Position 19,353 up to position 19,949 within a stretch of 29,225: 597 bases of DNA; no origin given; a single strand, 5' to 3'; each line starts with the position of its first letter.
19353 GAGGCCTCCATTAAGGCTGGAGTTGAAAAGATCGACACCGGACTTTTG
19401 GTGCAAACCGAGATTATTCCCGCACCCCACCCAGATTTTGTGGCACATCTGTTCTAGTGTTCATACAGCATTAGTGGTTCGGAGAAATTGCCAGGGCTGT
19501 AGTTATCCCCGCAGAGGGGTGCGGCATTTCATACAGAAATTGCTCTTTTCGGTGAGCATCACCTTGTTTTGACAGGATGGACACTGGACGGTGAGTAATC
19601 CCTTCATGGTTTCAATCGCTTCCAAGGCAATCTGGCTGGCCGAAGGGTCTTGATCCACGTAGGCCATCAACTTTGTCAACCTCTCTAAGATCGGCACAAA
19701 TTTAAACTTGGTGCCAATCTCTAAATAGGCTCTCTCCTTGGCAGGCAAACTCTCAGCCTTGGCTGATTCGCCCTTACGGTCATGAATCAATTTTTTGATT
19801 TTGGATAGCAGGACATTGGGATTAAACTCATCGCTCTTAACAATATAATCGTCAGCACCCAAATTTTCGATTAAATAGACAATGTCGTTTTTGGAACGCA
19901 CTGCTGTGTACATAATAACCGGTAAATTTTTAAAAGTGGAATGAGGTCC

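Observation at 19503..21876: Divergent pair of zinc-ribbon proteins: a REC-zinc-ribbon regulator and a zinc-ribbon-TPR membrane protein, with a repeat cluster between them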

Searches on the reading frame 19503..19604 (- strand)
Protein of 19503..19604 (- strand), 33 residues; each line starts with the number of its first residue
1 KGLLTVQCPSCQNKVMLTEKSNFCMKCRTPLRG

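Call 31: search_protein_families(library=pfam, proteins=[window:19503-19604:-], max_evalue=10)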
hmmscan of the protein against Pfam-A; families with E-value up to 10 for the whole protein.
window:19503-19604:- (33 aa): 20 families
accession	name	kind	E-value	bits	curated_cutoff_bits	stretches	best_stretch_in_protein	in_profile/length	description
PF11023.14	DUF2614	-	0.00045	20.8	21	1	4-31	66-93/111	Zinc-ribbon containing domain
PF13248.11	Zn_ribbon_3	-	0.0018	18.1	27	1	5-27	2-22/26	zinc-ribbon domain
PF12773.13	DZR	-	0.0019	18.8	27.3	1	8-32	1-23/45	Double zinc ribbon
PF24747.1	Zn-ribbon_GIR1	-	0.002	18.4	26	1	5-29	5-29/37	GIR1-like zinc ribbon domain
PF18912.6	DZR_2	-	0.0071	16.6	27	1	7-31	9-46/56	Double zinc ribbon domain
PF22910.1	EDR4-like_1st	-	0.0081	16.3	27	1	5-33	4-34/34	Enhanced disease resistance 4-like, N-terminal domain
PF01667.23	Ribosomal_S27e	-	0.012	15.7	24.5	1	4-28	6-30/55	Ribosomal protein S27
PF07191.17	Zn_ribbon_6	-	0.019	15.4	25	1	7-29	2-24/67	Double zinc ribbon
PF25164.1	CoiA_N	-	0.025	14.5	26.3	1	8-17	20-29/50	Competence protein CoiA, N-terminal domain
PF13240.11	Zn_Ribbon_1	-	0.033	14.4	25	1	8-27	2-19/23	zinc-ribbon domain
PF23547.1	Zn_ribbon_FGT1_1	-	0.035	14.1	27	1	2-17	17-32/35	FORGETTER1 first zinc ribbon domain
PF01155.25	HypA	-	0.054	14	28.9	1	5-29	70-94/112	Hydrogenase/urease nickel incorporation, metallochaperone, hypA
PF06943.17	zf-LSD1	-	0.055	13.8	20.2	2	5-12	16-23/25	LSD1 zinc finger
PF05180.17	zf-DNL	-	0.087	13.2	27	1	1-19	24-42/64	DNL zinc finger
PF22191.2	IBR_1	-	0.092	13.1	27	1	5-28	3-36/47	IBR domain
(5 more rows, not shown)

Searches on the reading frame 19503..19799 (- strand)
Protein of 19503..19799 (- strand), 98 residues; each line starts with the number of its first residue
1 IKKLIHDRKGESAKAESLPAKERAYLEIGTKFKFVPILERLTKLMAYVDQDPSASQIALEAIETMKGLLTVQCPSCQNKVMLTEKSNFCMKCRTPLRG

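Call 31: search_protein_families(library=pfam, proteins=[window:19503-19799:-], max_evalue=10)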
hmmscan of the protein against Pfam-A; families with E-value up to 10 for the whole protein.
window:19503-19799:- (98 aa): 11 families
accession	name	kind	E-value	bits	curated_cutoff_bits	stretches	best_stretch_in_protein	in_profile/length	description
PF11023.14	DUF2614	-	0.0024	18.5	21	1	69-96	66-93/111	Zinc-ribbon containing domain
PF01155.25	HypA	-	0.01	16.3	28.9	1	25-94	30-94/112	Hydrogenase/urease nickel incorporation, metallochaperone, hypA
PF12773.13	DZR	-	0.018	15.7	27.3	1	73-97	1-23/45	Double zinc ribbon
PF24747.1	Zn-ribbon_GIR1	-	0.019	15.2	26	1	70-93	5-28/37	GIR1-like zinc ribbon domain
PF13248.11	Zn_ribbon_3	-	0.021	14.8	27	1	70-92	2-22/26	zinc-ribbon domain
PF18912.6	DZR_2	-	0.059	13.7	27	1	72-95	9-45/56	Double zinc ribbon domain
PF25164.1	CoiA_N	-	0.11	12.5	26.3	1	62-82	9-29/50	Competence protein CoiA, N-terminal domain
PF22910.1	EDR4-like_1st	-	0.12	12.5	27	1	70-98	4-34/34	Enhanced disease resistance 4-like, N-terminal domain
PF13240.11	Zn_Ribbon_1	-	0.29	11.4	25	1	73-92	2-19/23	zinc-ribbon domain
PF23547.1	Zn_ribbon_FGT1_1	-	0.51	10.4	27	1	64-82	14-32/35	FORGETTER1 first zinc ribbon domain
PF06943.17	zf-LSD1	-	1.1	9.6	20.2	1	70-77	16-23/25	LSD1 zinc finger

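Call 39: search_solved_structures(query=window:19503-19799:-, max_evalue=10)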
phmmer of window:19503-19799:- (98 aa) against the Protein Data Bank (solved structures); distinct sequences matched with E-value up to 10: 2.
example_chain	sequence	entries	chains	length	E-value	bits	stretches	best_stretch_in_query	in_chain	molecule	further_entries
3jqh_A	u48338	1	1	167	0.14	16.1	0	23-57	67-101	C-type lectin domain family 4 member M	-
5xyi_b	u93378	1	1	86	1.1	13.2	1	67-96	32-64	40S ribosomal protein S27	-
